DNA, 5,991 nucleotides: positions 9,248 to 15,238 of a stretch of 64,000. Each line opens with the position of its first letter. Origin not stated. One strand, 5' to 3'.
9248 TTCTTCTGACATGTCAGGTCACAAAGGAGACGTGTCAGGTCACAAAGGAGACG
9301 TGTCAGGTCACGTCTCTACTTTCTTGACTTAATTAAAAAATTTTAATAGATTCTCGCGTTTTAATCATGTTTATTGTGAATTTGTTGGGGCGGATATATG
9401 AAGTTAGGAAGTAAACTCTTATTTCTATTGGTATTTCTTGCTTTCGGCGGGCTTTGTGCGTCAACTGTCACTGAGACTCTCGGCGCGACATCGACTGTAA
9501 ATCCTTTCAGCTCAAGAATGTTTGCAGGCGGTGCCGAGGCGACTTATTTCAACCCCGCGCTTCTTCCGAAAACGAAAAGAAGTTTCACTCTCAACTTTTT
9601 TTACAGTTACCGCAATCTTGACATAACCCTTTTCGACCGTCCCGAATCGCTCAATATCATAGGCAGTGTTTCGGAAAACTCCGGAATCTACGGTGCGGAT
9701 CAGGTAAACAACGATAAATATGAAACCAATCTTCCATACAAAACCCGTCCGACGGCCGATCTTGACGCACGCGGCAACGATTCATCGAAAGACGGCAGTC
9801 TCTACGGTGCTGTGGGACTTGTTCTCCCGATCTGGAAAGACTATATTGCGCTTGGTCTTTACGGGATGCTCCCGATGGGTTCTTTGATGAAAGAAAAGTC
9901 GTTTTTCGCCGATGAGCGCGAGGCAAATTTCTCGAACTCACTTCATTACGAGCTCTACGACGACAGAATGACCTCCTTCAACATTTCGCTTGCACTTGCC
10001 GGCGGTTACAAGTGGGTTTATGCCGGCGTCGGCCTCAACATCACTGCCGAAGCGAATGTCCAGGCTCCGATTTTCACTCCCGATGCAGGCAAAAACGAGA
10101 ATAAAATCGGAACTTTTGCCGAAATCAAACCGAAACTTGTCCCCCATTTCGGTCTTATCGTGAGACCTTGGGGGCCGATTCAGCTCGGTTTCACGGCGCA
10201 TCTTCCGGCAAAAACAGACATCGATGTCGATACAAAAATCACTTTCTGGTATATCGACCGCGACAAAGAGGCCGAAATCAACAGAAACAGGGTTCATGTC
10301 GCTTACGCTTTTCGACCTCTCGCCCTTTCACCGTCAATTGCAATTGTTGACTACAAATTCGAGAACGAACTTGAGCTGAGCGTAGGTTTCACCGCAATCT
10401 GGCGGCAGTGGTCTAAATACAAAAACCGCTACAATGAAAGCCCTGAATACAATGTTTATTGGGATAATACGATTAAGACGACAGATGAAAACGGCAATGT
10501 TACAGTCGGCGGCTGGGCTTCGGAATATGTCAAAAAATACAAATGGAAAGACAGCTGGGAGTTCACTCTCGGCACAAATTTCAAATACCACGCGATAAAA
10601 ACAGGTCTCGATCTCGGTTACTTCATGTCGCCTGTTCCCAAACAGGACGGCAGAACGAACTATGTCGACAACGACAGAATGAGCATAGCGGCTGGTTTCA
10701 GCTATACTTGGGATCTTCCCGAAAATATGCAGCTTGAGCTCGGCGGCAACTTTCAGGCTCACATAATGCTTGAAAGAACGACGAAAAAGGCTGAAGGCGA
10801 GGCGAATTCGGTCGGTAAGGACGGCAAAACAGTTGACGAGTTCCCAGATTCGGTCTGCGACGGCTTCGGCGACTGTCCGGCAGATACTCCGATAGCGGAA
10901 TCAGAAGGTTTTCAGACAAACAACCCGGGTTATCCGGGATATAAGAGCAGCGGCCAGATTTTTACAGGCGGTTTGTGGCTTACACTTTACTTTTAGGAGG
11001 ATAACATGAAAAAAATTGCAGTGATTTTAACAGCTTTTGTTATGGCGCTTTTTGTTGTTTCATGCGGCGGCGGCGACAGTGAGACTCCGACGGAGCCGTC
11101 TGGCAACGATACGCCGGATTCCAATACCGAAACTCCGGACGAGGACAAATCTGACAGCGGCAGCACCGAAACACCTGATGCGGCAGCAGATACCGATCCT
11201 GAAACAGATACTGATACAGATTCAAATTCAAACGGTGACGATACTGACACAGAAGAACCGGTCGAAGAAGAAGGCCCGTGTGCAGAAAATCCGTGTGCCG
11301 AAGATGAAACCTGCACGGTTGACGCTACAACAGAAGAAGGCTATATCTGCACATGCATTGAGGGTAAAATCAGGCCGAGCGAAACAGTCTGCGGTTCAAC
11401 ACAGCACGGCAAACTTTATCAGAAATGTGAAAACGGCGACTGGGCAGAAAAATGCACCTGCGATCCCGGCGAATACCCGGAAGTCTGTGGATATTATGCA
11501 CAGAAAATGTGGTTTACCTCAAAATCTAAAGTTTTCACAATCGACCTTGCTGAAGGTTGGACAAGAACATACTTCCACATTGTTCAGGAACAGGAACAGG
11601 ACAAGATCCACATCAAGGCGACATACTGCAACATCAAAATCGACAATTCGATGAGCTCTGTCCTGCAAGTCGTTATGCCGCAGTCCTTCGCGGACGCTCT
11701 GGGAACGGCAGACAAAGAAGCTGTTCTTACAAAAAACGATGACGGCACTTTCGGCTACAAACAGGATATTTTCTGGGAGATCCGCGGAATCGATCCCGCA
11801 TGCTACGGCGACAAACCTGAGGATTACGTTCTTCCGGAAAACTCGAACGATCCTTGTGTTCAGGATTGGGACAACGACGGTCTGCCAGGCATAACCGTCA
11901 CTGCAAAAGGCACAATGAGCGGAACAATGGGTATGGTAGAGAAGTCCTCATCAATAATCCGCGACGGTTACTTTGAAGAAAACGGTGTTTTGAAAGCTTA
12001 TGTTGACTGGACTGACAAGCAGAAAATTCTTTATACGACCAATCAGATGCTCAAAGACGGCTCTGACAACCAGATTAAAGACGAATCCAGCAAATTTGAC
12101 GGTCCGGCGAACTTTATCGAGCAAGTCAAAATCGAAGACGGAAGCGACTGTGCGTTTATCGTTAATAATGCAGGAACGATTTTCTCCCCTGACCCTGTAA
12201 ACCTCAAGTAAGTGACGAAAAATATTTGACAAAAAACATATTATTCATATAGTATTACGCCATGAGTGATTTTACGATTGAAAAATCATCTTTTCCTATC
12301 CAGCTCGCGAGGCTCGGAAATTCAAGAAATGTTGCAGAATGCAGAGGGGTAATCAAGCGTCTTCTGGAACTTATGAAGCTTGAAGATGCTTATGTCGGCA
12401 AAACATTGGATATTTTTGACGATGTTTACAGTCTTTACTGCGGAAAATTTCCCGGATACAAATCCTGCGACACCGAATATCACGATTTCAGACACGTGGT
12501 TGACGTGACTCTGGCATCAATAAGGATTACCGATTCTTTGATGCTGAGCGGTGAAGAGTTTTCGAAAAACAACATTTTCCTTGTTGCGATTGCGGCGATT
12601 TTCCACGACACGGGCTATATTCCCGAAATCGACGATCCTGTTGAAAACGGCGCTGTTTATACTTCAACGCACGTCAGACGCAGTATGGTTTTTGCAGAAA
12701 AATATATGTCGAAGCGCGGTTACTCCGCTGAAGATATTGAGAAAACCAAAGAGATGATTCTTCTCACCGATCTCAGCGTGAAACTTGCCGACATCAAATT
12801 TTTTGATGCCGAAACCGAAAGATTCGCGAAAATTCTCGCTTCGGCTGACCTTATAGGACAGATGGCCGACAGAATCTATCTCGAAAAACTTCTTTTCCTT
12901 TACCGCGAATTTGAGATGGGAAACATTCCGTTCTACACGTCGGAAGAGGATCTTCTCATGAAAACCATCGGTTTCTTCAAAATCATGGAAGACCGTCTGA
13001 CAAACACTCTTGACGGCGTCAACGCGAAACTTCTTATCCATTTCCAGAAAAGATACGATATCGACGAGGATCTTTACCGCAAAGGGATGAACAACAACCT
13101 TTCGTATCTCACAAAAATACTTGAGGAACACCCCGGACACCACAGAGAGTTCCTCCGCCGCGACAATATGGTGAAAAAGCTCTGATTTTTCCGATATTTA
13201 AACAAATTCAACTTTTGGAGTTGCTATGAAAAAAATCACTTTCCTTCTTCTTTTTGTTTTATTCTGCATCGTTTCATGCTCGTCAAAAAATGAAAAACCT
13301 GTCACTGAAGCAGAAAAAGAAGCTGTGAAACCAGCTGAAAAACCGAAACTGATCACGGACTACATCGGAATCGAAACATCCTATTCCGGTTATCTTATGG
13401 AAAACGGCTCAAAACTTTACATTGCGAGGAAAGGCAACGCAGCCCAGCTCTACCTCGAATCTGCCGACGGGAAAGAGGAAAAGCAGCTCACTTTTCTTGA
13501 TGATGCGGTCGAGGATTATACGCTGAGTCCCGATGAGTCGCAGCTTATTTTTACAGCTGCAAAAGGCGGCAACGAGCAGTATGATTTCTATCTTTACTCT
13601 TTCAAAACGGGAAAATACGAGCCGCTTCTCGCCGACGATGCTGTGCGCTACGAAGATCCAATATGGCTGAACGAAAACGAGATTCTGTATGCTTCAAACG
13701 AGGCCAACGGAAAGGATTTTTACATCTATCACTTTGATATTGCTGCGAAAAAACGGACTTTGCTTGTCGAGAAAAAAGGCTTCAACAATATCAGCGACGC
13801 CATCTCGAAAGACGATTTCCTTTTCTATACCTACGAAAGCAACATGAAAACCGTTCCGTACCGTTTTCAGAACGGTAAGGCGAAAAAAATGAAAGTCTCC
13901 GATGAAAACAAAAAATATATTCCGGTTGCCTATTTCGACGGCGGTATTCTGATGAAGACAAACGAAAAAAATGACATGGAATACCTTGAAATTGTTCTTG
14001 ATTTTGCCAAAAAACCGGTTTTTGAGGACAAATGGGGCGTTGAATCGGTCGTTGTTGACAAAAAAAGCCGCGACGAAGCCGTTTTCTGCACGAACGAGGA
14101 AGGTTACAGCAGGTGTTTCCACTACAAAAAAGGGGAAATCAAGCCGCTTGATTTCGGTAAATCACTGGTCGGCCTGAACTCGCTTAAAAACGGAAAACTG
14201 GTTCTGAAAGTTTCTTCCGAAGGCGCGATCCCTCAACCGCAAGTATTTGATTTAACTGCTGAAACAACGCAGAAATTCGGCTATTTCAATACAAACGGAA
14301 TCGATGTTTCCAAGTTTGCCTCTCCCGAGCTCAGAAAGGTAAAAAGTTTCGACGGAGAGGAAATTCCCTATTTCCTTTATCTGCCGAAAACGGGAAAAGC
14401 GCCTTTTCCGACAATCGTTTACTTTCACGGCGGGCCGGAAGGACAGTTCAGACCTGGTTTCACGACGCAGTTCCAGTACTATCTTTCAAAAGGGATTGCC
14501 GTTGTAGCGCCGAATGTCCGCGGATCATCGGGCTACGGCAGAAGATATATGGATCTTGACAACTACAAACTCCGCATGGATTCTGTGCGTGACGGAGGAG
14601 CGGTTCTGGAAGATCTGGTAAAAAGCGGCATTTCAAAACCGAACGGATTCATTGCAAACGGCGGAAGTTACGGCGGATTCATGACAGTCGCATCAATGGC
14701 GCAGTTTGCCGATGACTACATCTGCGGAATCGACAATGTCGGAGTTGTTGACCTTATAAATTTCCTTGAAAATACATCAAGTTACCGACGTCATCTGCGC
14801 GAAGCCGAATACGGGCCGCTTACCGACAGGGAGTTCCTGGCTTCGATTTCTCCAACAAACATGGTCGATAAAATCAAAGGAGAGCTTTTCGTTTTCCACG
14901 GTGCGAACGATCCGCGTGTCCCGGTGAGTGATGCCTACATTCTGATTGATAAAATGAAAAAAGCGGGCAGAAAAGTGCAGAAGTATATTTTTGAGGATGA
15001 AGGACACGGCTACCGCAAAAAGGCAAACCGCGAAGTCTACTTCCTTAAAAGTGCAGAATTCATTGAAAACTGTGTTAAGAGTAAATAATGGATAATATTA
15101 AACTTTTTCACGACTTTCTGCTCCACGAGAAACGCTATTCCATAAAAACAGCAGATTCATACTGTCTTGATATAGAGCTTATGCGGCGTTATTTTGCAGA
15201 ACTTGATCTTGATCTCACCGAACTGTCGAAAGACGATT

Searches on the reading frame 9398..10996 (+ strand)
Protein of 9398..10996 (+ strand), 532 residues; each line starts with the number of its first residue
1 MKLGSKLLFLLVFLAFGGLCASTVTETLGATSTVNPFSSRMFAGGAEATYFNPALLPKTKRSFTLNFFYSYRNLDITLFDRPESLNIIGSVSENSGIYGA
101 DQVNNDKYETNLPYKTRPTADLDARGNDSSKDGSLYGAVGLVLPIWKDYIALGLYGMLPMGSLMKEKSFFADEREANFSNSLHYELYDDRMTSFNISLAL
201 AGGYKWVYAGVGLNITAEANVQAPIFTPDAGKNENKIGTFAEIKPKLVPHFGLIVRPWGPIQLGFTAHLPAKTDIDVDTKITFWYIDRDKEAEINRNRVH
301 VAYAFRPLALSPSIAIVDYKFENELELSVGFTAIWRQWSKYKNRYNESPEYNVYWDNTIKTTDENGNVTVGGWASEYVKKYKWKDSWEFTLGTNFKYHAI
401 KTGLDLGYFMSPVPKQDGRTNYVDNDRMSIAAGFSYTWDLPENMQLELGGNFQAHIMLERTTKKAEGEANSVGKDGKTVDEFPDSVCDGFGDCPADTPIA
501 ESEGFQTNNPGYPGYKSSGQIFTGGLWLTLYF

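Call 70: search_protein_families(library=pfam, proteins=[window:9398-10996:+])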
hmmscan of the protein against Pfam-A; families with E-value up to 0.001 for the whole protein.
window:9398-10996:+ (532 aa): 1 family
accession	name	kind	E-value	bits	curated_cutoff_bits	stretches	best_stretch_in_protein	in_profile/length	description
PF03349.22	Toluene_X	-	5.1e-09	35.5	29.7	1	312-453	264-382/421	Outer membrane protein transport protein (OMPP1/FadL/TodX)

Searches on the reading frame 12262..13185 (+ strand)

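Call 70: search_protein_families(library=pfam, proteins=[window:12262-13185:+])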
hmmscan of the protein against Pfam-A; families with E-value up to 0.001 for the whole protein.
window:12262-13185:+ (307 aa): 1 family
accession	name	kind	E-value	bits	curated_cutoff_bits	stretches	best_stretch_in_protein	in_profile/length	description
PF00233.25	PDEase_I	-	0.00016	22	24.8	0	73-118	1-45/238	3'5'-cyclic nucleotide phosphodiesterase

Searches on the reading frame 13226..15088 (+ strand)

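Call 70: search_protein_families(library=pfam, proteins=[window:13226-15088:+])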
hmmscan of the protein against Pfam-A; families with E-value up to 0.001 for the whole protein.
window:13226-15088:+ (620 aa): 6 families
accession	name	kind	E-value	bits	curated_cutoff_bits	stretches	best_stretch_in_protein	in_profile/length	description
PF00326.27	Peptidase_S9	-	1.7e-38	132.7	22.6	1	412-619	3-212/213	Prolyl oligopeptidase family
PF20434.5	BD-FAE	-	1e-09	38.7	26.8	1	502-576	137-214/215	BD-FAE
PF01738.24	DLH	-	0.00017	21.7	21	1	541-610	133-202/217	Dienelactone hydrolase family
PF02129.25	Peptidase_S15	-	0.00024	21.3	23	0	376-511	1-133/262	X-Pro dipeptidyl-peptidase (S15 family)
PF00561.26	Abhydrolase_1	-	0.00031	20.9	25.8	0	395-489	1-85/245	alpha/beta hydrolase fold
PF12697.13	Abhydrolase_6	-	0.00071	20.7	26.3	0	397-523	1-114/217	Alpha/beta hydrolase family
